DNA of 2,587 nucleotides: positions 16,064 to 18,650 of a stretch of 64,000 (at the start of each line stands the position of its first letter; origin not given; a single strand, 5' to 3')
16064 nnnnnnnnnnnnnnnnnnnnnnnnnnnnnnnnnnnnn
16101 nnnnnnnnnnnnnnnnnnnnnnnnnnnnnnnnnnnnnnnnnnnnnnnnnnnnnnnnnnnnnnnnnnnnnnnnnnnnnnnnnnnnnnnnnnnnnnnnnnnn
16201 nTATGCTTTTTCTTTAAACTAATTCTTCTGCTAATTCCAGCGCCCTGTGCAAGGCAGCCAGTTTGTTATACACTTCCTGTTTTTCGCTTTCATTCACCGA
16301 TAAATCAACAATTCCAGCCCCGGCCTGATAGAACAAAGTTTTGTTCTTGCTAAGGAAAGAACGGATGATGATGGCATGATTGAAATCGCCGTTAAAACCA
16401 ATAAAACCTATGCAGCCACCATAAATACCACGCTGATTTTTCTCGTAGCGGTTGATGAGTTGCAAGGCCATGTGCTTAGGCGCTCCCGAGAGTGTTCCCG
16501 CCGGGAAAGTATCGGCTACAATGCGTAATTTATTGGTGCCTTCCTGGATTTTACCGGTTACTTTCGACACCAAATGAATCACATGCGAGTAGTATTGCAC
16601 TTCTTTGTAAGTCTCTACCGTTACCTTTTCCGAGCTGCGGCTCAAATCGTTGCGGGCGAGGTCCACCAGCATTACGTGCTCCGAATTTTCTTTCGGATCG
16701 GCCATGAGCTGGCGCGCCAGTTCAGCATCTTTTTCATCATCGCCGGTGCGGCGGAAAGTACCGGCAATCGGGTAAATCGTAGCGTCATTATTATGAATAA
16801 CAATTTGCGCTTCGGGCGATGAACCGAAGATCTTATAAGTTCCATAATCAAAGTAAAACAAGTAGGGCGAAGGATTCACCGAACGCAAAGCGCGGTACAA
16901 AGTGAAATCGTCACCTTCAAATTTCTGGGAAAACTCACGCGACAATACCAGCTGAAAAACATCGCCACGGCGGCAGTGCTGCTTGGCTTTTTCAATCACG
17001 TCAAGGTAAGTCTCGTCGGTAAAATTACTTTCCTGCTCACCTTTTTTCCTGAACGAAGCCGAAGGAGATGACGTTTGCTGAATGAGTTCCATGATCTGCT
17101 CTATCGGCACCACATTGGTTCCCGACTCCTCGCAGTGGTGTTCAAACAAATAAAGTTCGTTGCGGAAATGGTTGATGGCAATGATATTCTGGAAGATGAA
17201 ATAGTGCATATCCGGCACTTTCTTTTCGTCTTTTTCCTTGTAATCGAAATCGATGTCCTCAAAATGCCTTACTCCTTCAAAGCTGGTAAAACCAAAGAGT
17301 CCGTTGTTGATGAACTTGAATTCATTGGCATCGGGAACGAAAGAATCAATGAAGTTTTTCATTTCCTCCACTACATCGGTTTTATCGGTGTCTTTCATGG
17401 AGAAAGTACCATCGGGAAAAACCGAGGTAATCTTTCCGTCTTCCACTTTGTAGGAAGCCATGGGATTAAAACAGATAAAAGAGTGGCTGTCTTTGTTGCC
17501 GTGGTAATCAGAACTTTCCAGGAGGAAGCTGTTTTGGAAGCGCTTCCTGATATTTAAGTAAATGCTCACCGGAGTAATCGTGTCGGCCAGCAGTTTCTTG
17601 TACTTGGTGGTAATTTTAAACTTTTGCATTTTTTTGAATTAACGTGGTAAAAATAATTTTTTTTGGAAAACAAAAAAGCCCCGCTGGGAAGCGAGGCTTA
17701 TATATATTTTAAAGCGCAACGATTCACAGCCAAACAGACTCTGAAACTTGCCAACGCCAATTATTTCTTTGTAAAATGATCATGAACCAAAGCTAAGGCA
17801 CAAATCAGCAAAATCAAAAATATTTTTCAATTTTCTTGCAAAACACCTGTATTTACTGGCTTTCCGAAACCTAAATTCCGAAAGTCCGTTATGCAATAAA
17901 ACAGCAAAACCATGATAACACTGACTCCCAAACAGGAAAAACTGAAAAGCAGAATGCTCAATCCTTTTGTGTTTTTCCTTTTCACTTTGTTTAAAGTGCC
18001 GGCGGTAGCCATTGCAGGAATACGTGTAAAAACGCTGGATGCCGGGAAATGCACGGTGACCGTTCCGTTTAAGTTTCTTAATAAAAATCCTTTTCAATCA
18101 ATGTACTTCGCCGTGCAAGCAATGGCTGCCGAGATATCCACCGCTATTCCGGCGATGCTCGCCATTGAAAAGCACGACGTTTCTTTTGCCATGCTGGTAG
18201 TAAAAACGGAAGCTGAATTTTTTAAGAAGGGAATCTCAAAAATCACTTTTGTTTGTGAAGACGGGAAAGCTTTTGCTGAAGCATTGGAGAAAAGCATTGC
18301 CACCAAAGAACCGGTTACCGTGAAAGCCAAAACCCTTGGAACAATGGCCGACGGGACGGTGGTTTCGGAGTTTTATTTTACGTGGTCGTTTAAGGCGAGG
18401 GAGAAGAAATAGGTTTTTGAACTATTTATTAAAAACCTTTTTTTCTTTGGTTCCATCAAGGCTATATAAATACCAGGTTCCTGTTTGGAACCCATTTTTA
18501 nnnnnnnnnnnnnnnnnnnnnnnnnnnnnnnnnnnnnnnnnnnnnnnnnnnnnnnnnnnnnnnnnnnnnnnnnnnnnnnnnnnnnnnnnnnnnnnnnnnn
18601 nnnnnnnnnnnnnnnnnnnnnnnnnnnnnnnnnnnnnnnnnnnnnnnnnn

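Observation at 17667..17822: Trp-codon-rich leader peptide plus intrinsic terminator upstream of trpE: a candidate ribosome-mediated attenuator in a Bacteroidota trp operon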

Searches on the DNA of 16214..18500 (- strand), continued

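Call 17: search_rna_families(source=L019, start=2200, end=2520, threshold=gathering, show_alignments=1)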
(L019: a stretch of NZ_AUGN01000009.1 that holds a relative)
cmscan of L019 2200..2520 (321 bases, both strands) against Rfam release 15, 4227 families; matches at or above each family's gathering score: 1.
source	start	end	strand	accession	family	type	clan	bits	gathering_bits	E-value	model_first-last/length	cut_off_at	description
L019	2284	2409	+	RF01692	Bacteroid-trp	Cis-reg; leader;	-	80.3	49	7.4e-11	1-131/131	no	Bacteroidete tryptophan peptide leader RNA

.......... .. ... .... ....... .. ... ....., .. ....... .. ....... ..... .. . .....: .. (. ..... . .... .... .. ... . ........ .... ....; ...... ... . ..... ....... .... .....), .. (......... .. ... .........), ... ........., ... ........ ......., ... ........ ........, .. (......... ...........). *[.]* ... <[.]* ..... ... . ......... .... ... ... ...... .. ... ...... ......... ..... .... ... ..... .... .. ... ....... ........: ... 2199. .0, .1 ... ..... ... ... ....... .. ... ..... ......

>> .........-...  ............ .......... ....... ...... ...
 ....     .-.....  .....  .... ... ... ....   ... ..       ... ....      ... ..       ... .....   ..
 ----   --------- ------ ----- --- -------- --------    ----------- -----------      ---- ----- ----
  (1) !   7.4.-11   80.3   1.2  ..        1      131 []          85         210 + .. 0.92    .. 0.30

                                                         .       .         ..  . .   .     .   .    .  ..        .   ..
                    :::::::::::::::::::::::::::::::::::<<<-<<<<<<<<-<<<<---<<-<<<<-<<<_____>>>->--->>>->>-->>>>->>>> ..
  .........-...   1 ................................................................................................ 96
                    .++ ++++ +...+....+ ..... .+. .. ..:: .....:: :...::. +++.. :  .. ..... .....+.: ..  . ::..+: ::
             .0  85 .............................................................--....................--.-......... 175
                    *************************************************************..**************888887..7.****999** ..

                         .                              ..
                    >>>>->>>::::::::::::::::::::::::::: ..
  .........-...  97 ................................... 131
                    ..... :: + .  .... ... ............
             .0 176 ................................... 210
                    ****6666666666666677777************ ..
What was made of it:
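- On Rfam RF01692 Bacteroid-trp leader: The Rfam consensus structure is shown in call 17.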

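Call 47: build_rna_model(alignment_id=A3, structure=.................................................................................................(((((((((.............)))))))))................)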
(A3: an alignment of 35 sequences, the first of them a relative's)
Model R1 built from alignment A3 (35 sequences, 144 columns); structure: as given.
model positions 109; base pairs 9; branch points 0; effective number of sequences 12; information 0.59 bits per position. Calibrated on 0.2 Mb of random sequence (short: E-values are rough).
structure used (alignment columns):
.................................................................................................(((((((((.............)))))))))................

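Call 48: search_with_rna_model(model_id=R1, source=window, max_evalue=10, show_alignments=2)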
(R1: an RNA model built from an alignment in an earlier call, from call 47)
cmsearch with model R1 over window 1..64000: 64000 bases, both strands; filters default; matches with E-value up to 10: 10.
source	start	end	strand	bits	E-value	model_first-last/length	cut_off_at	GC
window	17669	17765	-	35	0.00057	1-109/109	no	0.42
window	42964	43037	+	27.3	0.0097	31-109/109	no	0.36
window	17599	17706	+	18.5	0.25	1-109/109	no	0.31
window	61161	61257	+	18.2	0.28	1-109/109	no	0.35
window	39821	39908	+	16.6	0.5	1-109/109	no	0.35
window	61216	61309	-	16.6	0.51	14-109/109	no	0.3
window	30161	30255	+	14.3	1.2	1-109/109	no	0.35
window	50569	50663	+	11.8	2.9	1-109/109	no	0.38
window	18403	18499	-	11.2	3.7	1-109/109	no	0.3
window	59679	59754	-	10.2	5.4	1-109/109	no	0.28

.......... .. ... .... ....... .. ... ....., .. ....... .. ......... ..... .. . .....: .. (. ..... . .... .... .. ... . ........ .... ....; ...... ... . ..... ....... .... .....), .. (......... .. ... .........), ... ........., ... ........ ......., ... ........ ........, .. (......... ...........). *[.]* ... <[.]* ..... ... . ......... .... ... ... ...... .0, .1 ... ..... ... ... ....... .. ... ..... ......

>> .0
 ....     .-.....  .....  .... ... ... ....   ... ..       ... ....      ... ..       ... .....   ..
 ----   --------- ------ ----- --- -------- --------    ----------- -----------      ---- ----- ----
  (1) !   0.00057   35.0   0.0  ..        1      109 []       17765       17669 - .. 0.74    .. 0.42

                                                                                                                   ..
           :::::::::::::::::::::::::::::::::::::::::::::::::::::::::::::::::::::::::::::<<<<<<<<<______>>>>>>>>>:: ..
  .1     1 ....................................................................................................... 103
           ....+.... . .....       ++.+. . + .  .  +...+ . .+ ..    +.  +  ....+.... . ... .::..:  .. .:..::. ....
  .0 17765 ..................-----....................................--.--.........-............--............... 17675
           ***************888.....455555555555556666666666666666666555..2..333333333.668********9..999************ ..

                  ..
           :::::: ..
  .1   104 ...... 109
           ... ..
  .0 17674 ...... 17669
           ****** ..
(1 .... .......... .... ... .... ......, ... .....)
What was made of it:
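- On Rfam RF01692 Bacteroid-trp leader: It ranks 17669-17765 first in the 64-kb window (35 bits, E about 6e-4, call 48).
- Tried and rejected: Model R1 as a homology test (call 48).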

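Call 70: search_rna_families(sources=[L161, L162, L163, L164, L165, L166, L167, L168, L169, L081, L082], threshold=evalue, max_evalue=1)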
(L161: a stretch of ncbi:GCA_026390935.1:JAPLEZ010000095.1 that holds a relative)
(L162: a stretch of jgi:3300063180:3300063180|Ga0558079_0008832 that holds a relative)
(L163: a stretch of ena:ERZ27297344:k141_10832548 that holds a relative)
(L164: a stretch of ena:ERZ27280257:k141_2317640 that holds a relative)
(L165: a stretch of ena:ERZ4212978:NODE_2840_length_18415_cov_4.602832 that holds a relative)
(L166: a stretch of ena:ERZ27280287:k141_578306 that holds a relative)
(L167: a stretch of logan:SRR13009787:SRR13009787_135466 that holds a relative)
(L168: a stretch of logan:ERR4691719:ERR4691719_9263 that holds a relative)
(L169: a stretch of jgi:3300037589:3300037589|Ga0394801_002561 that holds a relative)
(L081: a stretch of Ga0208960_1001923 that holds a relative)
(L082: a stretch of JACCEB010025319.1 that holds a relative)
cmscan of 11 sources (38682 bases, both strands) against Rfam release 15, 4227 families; matches with E-value up to 1: 13.
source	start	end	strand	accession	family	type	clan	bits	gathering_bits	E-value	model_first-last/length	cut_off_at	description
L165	903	960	-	RF01859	Phe_leader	Cis-reg; leader;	-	34.3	55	0.039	1-125/125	no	Phenylalanine leader peptide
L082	1420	1477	-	RF00506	Thr_leader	Cis-reg; leader;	-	32.8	55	0.018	1-118/118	no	Threonine operon leader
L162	134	266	+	RF03246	MIR1515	Gene; miRNA;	-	31.5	140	0.012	1-137/137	no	MIR1515 microRNA precursor family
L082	1395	1457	+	RF00506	Thr_leader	Cis-reg; leader;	-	31.2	55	0.043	1-118/118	no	Threonine operon leader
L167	868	957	+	RF01771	rnk_leader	Cis-reg; leader;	-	29.7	50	0.31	1-109/109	no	Enterobacteria rnk leader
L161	1258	1348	+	RF00108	SNORD116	Gene; snRNA; snoRNA; CD-box;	-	28.5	35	0.32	1-92/92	no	Small nucleolar RNA SNORD116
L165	831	965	-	RF01770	rimP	Cis-reg; leader;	-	28.5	47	0.96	1-102/102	no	Gammaprotebacteria rimP leader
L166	845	945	+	RF01772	rnk_pseudo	Cis-reg; leader;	-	27.8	55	0.83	1-108/108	no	Pseudomonas rnk leader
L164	1740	1787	-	RF01425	snoR121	Gene; snRNA; snoRNA; CD-box;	-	27.1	50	0.3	1-88/88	no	small nucleolar RNA snoR121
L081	1407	1604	-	RF04180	BTnc231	Gene; sRNA;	-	27.1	80.4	0.11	1-154/154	no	Bacteroides sRNA BTnc231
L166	908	1034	-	RF04180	BTnc231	Gene; sRNA;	-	26.6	80.4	0.15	1-154/154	no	Bacteroides sRNA BTnc231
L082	1164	1245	+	RF00285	snoZ6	Gene; snRNA; snoRNA; CD-box;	-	22.6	35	0.58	1-91/91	no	Z6 small nucleolar RNA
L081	2056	2098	+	RF02914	DUF805b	Cis-reg;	CL00115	22.5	35.6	0.038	1-35/35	no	DUF805b RNA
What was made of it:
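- On Rfam RF01692 Bacteroid-trp leader: The same holds for 11 near relatives at E<=1 (call 70).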

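Call 71: build_rna_model(alignment_id=A2, structure=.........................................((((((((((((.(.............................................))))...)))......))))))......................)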
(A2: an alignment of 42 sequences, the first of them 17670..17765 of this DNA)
Model R2 built from alignment A2 (42 sequences, 144 columns); structure: as given.
model positions 106; base pairs 13; branch points 0; effective number of sequences 25.78; information 0.59 bits per position. Calibrated on 0.2 Mb of random sequence (short: E-values are rough).
structure used (alignment columns):
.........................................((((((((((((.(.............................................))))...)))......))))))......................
